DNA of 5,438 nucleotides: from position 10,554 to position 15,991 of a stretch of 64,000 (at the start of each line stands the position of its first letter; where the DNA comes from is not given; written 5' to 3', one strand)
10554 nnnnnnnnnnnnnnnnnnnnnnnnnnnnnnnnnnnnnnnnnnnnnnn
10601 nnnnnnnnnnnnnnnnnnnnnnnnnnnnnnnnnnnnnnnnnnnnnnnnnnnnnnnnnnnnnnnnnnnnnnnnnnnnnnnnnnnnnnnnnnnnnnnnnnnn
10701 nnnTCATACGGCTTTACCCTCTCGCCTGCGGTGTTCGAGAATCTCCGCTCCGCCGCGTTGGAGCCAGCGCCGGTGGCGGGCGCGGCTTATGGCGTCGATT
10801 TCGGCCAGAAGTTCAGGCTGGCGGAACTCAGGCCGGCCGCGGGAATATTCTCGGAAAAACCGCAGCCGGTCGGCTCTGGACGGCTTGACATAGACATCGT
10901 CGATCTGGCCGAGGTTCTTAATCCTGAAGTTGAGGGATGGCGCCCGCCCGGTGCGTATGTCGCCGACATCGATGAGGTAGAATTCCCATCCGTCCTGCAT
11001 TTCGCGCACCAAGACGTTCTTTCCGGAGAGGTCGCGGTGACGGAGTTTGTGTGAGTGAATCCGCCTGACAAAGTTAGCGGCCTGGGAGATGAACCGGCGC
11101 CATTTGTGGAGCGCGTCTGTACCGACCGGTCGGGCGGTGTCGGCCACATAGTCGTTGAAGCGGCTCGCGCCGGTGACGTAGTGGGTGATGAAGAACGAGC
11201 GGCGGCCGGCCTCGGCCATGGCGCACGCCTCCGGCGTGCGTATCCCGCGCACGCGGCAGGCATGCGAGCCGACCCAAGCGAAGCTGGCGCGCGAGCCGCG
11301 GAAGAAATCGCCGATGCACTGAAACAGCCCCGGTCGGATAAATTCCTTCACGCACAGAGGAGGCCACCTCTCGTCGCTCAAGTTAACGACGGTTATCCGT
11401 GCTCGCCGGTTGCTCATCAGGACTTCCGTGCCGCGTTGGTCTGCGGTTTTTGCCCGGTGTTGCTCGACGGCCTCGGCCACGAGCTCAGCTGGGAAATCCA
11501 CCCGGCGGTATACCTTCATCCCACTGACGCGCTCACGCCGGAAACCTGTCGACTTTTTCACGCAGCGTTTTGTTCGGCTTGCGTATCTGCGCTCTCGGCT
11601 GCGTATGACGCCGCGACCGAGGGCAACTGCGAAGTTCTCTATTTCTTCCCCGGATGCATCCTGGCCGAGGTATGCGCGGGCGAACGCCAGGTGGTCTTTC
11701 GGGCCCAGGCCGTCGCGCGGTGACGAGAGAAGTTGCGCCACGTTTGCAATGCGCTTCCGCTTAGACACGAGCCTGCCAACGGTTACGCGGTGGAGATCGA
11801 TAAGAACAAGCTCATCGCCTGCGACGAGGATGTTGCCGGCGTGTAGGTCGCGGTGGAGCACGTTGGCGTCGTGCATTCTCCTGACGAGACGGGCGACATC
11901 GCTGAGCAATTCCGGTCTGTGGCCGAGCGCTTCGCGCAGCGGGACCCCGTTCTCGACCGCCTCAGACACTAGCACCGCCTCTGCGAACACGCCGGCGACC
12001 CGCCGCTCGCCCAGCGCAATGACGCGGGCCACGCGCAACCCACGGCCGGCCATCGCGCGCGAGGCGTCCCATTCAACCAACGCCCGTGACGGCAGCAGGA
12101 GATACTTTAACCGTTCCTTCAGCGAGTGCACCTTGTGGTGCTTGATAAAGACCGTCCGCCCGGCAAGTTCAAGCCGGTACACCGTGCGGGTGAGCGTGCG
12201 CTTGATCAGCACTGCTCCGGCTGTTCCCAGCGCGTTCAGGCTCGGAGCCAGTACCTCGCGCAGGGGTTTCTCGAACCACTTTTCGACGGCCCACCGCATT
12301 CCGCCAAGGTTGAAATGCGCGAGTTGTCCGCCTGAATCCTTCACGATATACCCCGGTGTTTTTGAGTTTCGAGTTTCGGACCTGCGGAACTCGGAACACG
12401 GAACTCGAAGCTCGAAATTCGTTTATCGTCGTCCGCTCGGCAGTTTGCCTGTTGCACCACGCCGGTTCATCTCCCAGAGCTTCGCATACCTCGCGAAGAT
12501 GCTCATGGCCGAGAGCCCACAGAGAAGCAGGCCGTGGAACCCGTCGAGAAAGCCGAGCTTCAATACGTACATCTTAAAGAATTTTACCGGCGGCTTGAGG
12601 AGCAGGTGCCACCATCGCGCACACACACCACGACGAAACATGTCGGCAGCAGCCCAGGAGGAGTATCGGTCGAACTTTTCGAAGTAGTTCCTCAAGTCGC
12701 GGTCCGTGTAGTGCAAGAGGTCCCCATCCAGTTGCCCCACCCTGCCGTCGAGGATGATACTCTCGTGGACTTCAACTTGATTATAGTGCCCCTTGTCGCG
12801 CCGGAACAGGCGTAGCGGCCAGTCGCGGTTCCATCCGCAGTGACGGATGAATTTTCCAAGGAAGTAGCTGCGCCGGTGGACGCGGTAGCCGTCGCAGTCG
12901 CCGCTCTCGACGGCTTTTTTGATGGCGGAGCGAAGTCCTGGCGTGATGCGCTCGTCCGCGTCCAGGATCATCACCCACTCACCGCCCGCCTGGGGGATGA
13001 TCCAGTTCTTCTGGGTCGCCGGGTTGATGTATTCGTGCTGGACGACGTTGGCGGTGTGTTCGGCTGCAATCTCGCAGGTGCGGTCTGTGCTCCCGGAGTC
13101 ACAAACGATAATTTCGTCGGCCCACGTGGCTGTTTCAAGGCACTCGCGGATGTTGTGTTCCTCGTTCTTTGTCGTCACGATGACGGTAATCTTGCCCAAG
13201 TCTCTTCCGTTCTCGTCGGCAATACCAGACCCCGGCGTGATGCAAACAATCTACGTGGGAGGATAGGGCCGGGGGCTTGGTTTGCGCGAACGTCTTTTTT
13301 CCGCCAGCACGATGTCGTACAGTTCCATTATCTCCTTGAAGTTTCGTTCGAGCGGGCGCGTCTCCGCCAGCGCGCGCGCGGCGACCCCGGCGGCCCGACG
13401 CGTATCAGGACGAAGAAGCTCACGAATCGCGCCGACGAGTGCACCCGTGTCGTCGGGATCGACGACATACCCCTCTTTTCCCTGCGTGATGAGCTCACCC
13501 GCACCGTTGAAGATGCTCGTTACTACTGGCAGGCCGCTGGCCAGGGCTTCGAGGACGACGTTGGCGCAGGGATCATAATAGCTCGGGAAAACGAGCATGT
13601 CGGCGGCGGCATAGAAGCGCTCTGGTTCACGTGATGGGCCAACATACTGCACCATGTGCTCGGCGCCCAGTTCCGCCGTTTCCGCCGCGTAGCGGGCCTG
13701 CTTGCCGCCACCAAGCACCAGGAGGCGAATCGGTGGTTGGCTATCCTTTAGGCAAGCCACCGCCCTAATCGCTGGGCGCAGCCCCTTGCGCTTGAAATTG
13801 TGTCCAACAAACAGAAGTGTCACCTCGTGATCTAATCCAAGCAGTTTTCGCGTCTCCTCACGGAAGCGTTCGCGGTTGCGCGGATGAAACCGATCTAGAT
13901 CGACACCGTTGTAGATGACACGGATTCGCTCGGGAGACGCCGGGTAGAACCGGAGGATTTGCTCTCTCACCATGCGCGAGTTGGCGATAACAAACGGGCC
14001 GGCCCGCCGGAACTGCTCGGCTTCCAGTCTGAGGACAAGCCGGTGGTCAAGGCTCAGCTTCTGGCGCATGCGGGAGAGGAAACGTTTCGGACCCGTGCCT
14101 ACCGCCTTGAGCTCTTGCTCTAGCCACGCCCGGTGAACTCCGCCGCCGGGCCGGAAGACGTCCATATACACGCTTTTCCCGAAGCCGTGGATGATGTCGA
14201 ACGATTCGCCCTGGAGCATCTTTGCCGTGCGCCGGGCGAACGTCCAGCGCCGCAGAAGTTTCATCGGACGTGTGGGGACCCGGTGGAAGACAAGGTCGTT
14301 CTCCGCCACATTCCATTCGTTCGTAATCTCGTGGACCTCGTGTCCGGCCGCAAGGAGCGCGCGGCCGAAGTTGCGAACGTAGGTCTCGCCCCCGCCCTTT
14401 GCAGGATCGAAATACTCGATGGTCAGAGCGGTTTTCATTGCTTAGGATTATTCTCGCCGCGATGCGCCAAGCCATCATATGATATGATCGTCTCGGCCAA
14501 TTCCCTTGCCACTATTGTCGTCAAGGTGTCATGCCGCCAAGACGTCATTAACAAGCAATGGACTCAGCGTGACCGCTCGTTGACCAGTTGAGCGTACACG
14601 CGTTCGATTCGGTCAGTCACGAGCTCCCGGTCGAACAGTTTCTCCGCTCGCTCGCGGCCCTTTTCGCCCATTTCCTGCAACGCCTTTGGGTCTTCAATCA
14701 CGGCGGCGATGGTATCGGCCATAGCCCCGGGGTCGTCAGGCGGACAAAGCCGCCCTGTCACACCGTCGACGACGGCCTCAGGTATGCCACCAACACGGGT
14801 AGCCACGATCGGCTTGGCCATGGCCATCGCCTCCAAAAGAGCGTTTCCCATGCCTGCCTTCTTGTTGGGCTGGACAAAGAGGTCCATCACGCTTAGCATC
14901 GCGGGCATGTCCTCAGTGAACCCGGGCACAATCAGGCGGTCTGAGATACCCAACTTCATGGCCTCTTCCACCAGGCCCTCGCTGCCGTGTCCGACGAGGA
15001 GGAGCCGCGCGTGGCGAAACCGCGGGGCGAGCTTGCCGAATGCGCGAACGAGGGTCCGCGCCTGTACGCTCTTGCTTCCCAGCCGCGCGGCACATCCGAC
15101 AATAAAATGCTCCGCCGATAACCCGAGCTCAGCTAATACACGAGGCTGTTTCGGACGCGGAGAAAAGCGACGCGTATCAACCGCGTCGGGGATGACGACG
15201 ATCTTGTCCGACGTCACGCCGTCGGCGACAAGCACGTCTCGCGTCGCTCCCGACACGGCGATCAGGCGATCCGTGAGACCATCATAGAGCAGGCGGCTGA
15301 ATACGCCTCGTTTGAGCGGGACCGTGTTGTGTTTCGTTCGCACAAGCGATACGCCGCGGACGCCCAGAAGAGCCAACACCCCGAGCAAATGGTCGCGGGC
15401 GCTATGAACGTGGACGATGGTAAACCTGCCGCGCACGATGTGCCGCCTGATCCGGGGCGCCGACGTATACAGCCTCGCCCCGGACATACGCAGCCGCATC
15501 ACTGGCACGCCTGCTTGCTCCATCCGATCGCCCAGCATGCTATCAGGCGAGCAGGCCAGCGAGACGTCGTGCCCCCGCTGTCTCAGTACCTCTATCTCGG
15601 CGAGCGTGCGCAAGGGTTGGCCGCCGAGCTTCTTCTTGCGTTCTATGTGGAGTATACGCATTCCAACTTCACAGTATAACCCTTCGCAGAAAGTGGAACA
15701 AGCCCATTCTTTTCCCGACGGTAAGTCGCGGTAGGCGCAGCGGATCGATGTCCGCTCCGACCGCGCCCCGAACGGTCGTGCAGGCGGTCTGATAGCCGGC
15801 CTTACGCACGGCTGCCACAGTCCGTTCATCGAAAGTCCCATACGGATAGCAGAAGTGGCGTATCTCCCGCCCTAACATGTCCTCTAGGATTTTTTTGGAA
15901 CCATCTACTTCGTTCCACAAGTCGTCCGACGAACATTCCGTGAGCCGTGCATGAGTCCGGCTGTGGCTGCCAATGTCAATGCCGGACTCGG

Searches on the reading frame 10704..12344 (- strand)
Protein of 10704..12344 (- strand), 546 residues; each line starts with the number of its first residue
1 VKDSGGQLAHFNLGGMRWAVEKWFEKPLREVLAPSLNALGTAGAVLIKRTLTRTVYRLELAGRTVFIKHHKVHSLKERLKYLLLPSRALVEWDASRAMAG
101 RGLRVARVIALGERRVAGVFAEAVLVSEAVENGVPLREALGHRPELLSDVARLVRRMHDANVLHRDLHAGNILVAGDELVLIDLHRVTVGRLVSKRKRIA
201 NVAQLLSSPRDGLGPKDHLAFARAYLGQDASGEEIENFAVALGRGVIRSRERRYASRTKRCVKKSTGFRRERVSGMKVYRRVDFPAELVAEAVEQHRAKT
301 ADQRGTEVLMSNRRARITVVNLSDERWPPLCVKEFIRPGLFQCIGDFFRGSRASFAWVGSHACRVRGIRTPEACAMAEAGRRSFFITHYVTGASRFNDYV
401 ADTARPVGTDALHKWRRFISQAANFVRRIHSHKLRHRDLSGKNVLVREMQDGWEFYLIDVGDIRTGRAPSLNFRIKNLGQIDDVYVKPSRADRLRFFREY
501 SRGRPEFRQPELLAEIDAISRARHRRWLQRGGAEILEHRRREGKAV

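Call 74: search_protein_families(library=ncbifam, proteins=[window:10704-12344:-], max_evalue=0.00001)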
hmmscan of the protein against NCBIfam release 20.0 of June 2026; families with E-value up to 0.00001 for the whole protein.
window:10704-12344:- (546 aa): 9 families
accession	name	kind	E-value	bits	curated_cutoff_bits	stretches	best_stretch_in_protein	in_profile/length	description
NF011703.0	PRK15123.1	equivalog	9.5e-25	87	170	2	48-228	31-234/268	lipopolysaccharide core heptose(I) kinase RfaP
NF002475.0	PRK01723.1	equivalog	3.9e-21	75.2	142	1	86-208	86-210/241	3-deoxy-D-manno-octulosonic acid kinase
TIGR03724.2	arch_bud32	equivalog_domain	1.4e-13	50.8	125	1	122-184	67-128/193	KEOPS complex kinase/ATPase Bud32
NF038150.1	lanthi_synth_IV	equivalog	4.3e-12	45.2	650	0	370-461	255-343/851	class IV lanthionine synthetase LanL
NF038151.1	lanthi_synth_III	equivalog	1.9e-10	39.8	575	1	146-185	341-381/833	class III lanthionine synthetase LanKC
NF007174.0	PRK09605.1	equivalog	4e-10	38.8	447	1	125-185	413-471/535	bifunctional N(6)-L-threonylcarbamoyladenine synthase/serine/threonine protein kinase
NF041310.1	Prot_Kin_Rio1_Halo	equivalog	1.8e-08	34.1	480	0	125-188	175-240/273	serine/threonine-protein kinase Rio1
NF011463.0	PRK14879.1-4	equivalog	3.2e-07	30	188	0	43-184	19-157/237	Kae1-associated kinase Bud32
NF011462.0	PRK14879.1-3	equivalog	6e-07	29.4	174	0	125-184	69-125/192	Kae1-associated kinase Bud32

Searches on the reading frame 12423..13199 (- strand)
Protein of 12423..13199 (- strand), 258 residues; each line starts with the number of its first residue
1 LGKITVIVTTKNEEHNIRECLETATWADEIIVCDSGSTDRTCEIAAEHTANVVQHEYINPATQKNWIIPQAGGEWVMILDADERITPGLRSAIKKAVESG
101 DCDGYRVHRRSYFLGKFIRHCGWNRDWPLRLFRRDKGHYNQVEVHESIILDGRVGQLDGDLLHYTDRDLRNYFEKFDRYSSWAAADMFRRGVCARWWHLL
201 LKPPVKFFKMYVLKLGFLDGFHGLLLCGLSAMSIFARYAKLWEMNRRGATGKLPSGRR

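Call 75: search_protein_families(library=pfam, proteins=[window:12423-13199:-], max_evalue=0.00001)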
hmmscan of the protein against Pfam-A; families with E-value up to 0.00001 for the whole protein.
window:12423-13199:- (258 aa): 2 families
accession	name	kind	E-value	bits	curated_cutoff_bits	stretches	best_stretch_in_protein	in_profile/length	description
PF00535.33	Glycos_transf_2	-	2e-18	67.3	23.3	1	5-129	1-134/168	Glycosyl transferase family 2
PF13704.12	Glyco_tranf_2_4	-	7.2e-06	26.9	27.5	0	11-83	1-82/98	Glycosyl transferase family 2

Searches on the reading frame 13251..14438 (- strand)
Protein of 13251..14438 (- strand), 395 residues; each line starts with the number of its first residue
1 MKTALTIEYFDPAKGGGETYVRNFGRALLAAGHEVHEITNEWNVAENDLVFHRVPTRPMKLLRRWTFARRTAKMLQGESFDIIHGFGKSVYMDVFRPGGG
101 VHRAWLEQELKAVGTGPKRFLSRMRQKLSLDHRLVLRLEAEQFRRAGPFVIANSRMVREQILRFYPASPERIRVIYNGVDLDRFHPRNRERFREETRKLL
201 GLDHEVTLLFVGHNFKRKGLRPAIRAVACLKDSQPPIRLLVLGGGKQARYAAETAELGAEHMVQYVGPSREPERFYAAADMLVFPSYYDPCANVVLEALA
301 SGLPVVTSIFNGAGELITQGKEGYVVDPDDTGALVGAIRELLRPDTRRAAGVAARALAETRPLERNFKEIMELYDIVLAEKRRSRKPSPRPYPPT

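Call 74: search_protein_families(library=ncbifam, proteins=[window:13251-14438:-], max_evalue=0.00001)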
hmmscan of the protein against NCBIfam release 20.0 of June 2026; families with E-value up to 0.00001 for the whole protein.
window:13251-14438:- (395 aa): 33 families (the best 25 are shown)
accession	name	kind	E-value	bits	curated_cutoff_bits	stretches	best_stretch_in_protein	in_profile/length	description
TIGR03088.1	stp2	hypoth_equivalog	4.8e-30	104.8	409.05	1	152-375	142-371/374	TIGR03088 family PEP-CTERM/XrtA system glycosyltransferase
TIGR03449.1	mycothiol_MshA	equivalog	2.6e-28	99.1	462.5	1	149-376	167-402/406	D-inositol-3-phosphate glycosyltransferase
TIGR04063.1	stp3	hypoth_equivalog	1.1e-27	97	442.05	1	126-374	138-392/397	TIGR04063 family PEP-CTERM/XrtA system glycosyltransferase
TIGR03999.1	thiol_BshA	equivalog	3.5e-23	82.2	273.7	1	150-359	148-352/375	N-acetyl-alpha-D-glucosaminyl L-malate synthase BshA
TIGR02149.1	glgA_Coryne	subfamily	9.7e-23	80.9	302.4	1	147-332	145-337/391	glycogen synthase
NF041876.1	EPS_EpsE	equivalog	2.3e-22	79.8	400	1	143-359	159-377/389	exopolysaccharide biosynthesis GT4 family glycosyltransferase EpsE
TIGR04047.1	MSMEG_0565_glyc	hypoth_equivalog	2.6e-20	72.8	259.85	1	24-374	21-371/373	MSMEG_0565 family glycosyltransferase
NF053787.1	GlcN_PG_synth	equivalog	6.5e-20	71.3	480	1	149-374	146-356/361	N-acetylglucosaminyl phosphatidylglycerol synthase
TIGR04157.1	glyco_rSAM_CFB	subfamily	1.1e-18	67.4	400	1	141-326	165-348/406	TIGR04157 family glycosyltransferase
NF050063.1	ProtGlycPglJ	equivalog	1.4e-16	60.7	500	1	149-348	147-336/363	N-acetylgalactosamine-N,N'-diacetylbacillosaminyl-diphospho-undecaprenol 4-alpha-N-acetylgalactosaminyltransferase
NF047684.1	TeichurnBiosyTuaC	equivalog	8e-16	57.9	550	1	174-347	189-357/391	teichuronic acid biosynthesis protein TuaC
NF038229.1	Glyco4_Geo_Pelo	equivalog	5.3e-15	55.3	400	1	144-378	107-337/338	GPMC system family 4 glycosyltransferase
NF041010.1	glycosy_Agl16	equivalog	1.4e-12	47.2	575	1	9-375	9-349/352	glycosylation protein Agl16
NF053513.1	Gtran_IagA_BgsA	equivalog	7.4e-12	44.9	460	1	159-377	117-331/333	LTA glycolipid anchor biosynthesis glycosyltransferase, IagA/BgsA family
TIGR04005.1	wcaL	equivalog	9.4e-12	44.5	537.6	1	141-357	169-383/406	colanic acid biosynthesis glycosyltransferase WcaL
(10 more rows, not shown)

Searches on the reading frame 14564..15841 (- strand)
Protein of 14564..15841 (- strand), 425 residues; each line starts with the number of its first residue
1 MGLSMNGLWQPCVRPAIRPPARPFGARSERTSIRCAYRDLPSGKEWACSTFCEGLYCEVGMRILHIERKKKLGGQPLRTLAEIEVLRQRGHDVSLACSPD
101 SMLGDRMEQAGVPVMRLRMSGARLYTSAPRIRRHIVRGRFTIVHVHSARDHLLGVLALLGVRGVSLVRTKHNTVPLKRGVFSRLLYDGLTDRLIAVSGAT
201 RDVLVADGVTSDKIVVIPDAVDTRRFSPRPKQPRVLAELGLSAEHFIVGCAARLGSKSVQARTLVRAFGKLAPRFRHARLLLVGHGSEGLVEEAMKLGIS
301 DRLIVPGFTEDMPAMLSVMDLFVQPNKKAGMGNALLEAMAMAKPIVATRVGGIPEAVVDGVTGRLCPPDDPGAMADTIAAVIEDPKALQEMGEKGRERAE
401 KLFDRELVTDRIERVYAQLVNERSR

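Call 74: search_protein_families(library=ncbifam, proteins=[window:14564-15841:-], max_evalue=0.00001)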
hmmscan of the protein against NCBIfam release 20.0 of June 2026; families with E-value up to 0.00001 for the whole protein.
window:14564-15841:- (425 aa): 28 families (the best 25 are shown)
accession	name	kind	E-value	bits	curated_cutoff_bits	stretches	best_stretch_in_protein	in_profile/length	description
TIGR03088.1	stp2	hypoth_equivalog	3.2e-41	141.6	409.05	1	183-419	130-373/374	TIGR03088 family PEP-CTERM/XrtA system glycosyltransferase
TIGR03999.1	thiol_BshA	equivalog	3.7e-30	105.1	273.7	1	191-420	146-374/375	N-acetyl-alpha-D-glucosaminyl L-malate synthase BshA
TIGR04063.1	stp3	hypoth_equivalog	1.4e-26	93.3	442.05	1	191-420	159-396/397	TIGR04063 family PEP-CTERM/XrtA system glycosyltransferase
TIGR02149.1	glgA_Coryne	subfamily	1.8e-25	89.9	302.4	1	190-419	145-390/391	glycogen synthase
NF041876.1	EPS_EpsE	equivalog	1.9e-25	90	400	1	207-407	181-384/389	exopolysaccharide biosynthesis GT4 family glycosyltransferase EpsE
NF053787.1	GlcN_PG_synth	equivalog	1.7e-24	86.4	480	1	185-420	140-360/361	N-acetylglucosaminyl phosphatidylglycerol synthase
TIGR03449.1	mycothiol_MshA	equivalog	3e-22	79.1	462.5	1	190-420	165-404/406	D-inositol-3-phosphate glycosyltransferase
NF011726.0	PRK15179.1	equivalog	4.7e-17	61.5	733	1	245-407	517-682/694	Vi polysaccharide biosynthesis protein TviE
NF038298.1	EPS_HpsO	equivalog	1.8e-16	59.9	575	1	190-418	147-386/388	hormogonium polysaccharide biosynthesis glycosyltransferase HpsO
NF007640.0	PRK10307.1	subfamily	1.1e-12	47.7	276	1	191-419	173-407/411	WcaI family glycosyltransferase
NF038229.1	Glyco4_Geo_Pelo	equivalog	2.2e-12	46.6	400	1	310-420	229-337/338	GPMC system family 4 glycosyltransferase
TIGR04005.1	wcaL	equivalog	4e-12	45.7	537.6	1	191-411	176-398/406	colanic acid biosynthesis glycosyltransferase WcaL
NF047684.1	TeichurnBiosyTuaC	equivalog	3e-11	42.9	550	1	206-420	179-390/391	teichuronic acid biosynthesis protein TuaC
TIGR03087.1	stp1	hypoth_equivalog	8.4e-11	41.7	316.65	1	211-416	195-394/397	TIGR03087 family PEP-CTERM/XrtA system glycosyltransferase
NF050063.1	ProtGlycPglJ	equivalog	1e-10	41.4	500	1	165-409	121-356/363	N-acetylgalactosamine-N,N'-diacetylbacillosaminyl-diphospho-undecaprenol 4-alpha-N-acetylgalactosaminyltransferase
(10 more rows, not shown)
